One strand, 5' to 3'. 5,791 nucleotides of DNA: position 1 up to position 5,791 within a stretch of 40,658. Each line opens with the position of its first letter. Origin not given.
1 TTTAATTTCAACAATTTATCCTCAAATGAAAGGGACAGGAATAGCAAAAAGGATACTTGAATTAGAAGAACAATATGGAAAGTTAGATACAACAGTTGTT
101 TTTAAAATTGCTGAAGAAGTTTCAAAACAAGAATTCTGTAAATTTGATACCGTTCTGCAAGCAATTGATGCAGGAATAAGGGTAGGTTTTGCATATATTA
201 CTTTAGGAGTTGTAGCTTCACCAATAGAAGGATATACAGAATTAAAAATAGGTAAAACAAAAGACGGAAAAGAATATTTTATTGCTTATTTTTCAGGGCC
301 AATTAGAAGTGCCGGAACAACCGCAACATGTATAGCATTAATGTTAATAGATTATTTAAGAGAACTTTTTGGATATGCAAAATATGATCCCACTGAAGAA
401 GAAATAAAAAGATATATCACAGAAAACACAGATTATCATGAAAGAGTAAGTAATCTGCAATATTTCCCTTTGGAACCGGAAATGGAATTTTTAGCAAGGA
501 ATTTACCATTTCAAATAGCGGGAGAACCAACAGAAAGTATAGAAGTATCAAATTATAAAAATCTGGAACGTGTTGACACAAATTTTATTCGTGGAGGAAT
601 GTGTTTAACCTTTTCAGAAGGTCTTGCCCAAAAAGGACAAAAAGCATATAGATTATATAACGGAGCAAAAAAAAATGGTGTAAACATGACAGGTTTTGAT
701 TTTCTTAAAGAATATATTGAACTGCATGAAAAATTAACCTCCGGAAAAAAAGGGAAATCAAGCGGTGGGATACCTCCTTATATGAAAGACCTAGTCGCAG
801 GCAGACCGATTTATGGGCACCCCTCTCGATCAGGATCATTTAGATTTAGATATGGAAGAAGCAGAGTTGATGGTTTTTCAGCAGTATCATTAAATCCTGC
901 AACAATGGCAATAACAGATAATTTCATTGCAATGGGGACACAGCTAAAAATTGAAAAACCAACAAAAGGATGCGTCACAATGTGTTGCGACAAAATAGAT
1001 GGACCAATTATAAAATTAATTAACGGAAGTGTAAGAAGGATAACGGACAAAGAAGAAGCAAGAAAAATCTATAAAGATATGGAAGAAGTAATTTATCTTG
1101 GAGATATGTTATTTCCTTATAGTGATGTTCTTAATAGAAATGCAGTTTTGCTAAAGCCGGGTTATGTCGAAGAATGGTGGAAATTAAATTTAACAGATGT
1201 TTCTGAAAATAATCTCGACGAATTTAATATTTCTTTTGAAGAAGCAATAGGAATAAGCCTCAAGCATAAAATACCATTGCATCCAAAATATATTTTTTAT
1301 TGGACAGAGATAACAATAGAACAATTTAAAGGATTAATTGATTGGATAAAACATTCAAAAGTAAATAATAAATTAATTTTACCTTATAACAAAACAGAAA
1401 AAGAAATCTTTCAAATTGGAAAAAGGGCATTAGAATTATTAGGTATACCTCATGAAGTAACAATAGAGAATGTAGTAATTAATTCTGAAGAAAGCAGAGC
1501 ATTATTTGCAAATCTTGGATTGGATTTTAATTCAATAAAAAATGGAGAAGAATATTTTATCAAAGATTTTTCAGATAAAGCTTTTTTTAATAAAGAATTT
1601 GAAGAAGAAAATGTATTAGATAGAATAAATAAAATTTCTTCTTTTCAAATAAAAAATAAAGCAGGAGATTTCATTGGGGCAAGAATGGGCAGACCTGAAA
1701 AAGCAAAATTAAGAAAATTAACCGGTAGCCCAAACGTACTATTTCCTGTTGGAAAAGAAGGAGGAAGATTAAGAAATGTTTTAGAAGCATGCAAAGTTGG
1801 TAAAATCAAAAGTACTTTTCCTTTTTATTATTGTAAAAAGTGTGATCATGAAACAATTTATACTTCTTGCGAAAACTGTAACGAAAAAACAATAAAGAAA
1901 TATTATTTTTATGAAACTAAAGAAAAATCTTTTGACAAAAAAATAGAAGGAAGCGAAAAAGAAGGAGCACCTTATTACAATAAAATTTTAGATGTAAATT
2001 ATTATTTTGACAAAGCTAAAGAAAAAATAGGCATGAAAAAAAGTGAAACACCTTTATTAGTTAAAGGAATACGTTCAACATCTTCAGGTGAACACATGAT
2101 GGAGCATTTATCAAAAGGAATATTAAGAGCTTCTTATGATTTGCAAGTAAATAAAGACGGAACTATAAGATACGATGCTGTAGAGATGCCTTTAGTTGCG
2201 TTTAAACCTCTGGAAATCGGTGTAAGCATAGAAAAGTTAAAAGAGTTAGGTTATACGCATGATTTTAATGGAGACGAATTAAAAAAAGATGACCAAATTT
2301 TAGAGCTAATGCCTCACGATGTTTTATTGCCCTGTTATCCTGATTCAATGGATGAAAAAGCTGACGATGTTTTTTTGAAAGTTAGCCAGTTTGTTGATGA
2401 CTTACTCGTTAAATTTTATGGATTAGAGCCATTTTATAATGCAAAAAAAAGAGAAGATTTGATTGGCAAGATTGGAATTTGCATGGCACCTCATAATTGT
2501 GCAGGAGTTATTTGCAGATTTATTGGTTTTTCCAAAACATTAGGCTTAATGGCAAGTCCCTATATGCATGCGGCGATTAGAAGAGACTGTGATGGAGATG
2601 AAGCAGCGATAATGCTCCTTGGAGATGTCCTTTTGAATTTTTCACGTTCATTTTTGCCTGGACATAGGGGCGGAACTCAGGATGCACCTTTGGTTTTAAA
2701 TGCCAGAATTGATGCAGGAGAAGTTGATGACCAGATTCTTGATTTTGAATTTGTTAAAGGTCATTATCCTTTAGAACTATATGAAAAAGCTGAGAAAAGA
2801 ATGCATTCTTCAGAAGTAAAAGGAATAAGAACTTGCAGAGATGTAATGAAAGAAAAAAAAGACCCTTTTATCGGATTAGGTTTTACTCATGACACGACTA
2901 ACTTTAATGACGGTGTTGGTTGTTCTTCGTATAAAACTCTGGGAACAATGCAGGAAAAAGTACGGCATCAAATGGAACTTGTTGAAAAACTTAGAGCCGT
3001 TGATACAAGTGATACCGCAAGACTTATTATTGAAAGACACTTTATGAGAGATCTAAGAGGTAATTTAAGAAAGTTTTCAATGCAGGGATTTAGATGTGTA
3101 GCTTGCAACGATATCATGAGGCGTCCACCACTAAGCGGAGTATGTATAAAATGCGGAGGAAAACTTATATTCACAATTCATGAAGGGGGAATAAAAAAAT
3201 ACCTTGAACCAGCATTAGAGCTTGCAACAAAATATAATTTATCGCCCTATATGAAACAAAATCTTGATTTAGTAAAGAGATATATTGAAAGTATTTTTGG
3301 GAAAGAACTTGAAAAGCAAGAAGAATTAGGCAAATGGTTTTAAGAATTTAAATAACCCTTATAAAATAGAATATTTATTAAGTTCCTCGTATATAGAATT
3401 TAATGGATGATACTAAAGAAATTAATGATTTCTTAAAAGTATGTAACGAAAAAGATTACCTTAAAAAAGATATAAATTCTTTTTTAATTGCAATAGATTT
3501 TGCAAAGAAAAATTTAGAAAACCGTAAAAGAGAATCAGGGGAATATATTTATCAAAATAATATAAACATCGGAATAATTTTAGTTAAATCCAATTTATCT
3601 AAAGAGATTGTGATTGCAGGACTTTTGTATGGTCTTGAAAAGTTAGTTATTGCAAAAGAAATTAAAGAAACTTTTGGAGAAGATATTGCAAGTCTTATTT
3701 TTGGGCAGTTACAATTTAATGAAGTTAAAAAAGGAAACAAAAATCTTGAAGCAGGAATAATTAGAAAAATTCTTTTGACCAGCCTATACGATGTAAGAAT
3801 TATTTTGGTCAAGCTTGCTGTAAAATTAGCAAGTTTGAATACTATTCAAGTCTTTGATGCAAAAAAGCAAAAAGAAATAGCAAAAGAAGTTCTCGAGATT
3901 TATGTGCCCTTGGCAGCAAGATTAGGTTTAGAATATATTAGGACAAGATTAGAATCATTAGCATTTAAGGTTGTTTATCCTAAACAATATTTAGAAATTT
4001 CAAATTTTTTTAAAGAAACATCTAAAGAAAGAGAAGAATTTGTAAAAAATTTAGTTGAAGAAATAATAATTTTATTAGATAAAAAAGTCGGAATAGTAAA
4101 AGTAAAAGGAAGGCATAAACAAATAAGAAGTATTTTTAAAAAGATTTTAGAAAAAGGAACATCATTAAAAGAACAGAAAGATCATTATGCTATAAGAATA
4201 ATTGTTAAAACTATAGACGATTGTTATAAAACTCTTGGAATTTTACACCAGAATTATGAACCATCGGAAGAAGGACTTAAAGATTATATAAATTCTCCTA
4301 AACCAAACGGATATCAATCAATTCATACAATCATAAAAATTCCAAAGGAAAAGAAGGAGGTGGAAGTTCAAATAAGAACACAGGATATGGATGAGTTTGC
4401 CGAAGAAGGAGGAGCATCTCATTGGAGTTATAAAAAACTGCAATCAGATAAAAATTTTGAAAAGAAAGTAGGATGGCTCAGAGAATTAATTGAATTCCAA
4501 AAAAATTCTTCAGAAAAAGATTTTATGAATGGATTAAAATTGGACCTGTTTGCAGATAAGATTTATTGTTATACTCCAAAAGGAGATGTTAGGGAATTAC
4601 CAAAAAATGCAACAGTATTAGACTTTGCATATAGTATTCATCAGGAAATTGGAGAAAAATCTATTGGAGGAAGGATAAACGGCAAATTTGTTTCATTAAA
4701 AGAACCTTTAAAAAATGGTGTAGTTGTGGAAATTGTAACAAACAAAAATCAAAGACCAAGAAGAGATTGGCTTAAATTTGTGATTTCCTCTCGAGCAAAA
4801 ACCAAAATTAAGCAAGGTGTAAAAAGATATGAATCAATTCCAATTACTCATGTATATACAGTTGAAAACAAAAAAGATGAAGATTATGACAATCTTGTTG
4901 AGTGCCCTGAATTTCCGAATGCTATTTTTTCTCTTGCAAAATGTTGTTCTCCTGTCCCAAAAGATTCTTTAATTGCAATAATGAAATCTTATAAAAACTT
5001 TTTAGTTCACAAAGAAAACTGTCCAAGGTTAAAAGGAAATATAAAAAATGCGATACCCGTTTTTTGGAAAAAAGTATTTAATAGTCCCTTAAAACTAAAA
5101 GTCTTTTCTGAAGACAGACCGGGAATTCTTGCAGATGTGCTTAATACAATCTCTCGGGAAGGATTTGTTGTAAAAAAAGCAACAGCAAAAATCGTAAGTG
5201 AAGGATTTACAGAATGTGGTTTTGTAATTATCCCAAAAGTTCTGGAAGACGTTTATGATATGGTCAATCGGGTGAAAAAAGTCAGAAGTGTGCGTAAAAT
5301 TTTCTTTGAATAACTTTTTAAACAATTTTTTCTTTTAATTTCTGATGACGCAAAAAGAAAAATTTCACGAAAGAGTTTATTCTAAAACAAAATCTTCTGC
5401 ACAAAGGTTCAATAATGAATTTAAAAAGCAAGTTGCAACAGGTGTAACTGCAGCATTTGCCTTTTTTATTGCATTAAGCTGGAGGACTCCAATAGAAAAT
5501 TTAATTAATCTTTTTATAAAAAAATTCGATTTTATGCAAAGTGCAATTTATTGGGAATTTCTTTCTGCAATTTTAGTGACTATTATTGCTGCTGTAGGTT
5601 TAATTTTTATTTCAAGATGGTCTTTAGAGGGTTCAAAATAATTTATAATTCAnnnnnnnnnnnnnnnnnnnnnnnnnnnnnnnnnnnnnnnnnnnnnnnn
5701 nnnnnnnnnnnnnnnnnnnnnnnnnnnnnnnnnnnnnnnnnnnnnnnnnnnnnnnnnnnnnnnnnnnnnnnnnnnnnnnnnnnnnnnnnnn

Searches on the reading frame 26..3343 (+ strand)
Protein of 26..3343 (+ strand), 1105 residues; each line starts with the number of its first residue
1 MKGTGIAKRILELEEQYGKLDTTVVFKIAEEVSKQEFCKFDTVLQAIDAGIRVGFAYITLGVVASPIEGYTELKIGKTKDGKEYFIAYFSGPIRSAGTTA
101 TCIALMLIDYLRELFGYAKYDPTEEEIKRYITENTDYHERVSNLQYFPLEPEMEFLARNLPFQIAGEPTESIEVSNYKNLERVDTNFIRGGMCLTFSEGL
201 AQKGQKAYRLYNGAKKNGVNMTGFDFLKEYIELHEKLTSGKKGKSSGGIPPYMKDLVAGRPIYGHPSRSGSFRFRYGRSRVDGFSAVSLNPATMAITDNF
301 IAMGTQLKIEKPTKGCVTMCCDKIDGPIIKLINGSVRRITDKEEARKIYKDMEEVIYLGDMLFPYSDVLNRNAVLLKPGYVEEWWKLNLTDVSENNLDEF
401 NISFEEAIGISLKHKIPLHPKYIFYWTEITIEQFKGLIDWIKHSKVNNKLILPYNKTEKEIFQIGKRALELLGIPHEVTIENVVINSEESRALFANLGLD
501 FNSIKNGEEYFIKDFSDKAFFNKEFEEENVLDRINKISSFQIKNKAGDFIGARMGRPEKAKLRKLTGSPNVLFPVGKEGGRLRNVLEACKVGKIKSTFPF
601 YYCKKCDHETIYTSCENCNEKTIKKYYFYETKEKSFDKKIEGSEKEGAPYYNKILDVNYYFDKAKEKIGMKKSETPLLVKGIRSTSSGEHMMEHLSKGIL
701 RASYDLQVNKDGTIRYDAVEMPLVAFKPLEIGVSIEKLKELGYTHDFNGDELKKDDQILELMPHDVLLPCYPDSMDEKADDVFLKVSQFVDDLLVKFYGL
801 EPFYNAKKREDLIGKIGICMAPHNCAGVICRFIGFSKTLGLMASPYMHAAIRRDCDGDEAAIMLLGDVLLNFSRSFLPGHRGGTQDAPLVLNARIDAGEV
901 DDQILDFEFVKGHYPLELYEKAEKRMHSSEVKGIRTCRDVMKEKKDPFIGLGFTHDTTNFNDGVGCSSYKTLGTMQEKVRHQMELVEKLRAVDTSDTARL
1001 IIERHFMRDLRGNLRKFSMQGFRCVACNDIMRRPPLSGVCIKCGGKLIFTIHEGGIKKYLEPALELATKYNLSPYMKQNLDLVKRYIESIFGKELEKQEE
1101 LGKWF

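Call 12: search_protein_families(library=pfam, proteins=[window:26-3343:+], max_evalue=0.01)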
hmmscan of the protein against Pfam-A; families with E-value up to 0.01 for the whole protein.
window:26-3343:+ (1105 aa): 3 families
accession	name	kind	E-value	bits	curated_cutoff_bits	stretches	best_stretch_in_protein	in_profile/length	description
PF24844.1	PolC_DP2_central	-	7.3e-109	364.5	24.3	1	252-630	14-365/372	DNA polymerase II large subunit DP2, central domain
PF24846.1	PolC_DP2_cat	-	2.7e-101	338.9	24.3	1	678-978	7-299/299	DNA polymerase II large subunit DP2, catalytic domain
PF03833.19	PolC_DP2_N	-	3.4e-64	217.1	24.3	1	4-231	50-269/271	DNA polymerase II large subunit DP2, N-terminal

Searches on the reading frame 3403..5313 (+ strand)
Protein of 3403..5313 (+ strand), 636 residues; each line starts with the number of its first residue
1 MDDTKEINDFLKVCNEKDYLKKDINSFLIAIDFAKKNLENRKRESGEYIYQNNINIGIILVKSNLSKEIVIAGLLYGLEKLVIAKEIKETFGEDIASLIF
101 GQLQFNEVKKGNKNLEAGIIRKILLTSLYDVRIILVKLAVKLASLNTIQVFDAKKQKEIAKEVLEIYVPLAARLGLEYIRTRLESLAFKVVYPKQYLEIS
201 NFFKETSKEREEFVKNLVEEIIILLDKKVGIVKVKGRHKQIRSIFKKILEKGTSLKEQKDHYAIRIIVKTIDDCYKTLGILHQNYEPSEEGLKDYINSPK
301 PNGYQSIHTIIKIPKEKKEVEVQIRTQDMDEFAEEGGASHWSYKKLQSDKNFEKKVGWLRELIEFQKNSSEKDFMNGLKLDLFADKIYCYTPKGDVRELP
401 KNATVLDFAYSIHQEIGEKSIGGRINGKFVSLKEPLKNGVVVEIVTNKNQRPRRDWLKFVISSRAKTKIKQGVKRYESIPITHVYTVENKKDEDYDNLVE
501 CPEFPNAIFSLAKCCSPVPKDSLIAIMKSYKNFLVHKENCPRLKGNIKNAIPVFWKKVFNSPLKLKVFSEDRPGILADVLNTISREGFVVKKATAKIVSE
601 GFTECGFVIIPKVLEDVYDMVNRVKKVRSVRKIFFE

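Call 12: search_protein_families(library=pfam, proteins=[window:3403-5313:+], max_evalue=0.01)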
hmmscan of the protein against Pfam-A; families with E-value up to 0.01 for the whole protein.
window:3403-5313:+ (636 aa): 5 families
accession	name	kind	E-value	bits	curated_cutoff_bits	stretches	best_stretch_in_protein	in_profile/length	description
PF04607.23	RelA_SpoT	-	1.1e-35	122.7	27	1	236-345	1-110/113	Region found in RelA / SpoT proteins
PF13328.12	HD_4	-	1.1e-26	93.8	27.2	1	30-176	1-155/156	HD domain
PF02824.27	TGS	-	5e-21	74.9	22.2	1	387-446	1-60/60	TGS domain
PF13291.12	ACT_4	-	1.6e-06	29.1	27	1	563-633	7-78/80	ACT domain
PF01842.31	ACT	-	1.9e-05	24.7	27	1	565-618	3-58/66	ACT domain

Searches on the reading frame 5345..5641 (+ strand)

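Call 12: search_protein_families(library=pfam, proteins=[window:5345-5641:+], max_evalue=0.01)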
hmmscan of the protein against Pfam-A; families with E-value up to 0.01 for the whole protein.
window:5345-5641:+ (98 aa): 1 family
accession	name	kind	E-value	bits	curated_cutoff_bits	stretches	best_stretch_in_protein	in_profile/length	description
PF18898.5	DUF5654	-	2e-11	44.2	23.8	1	24-93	3-68/71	Family of unknown function (DUF5654)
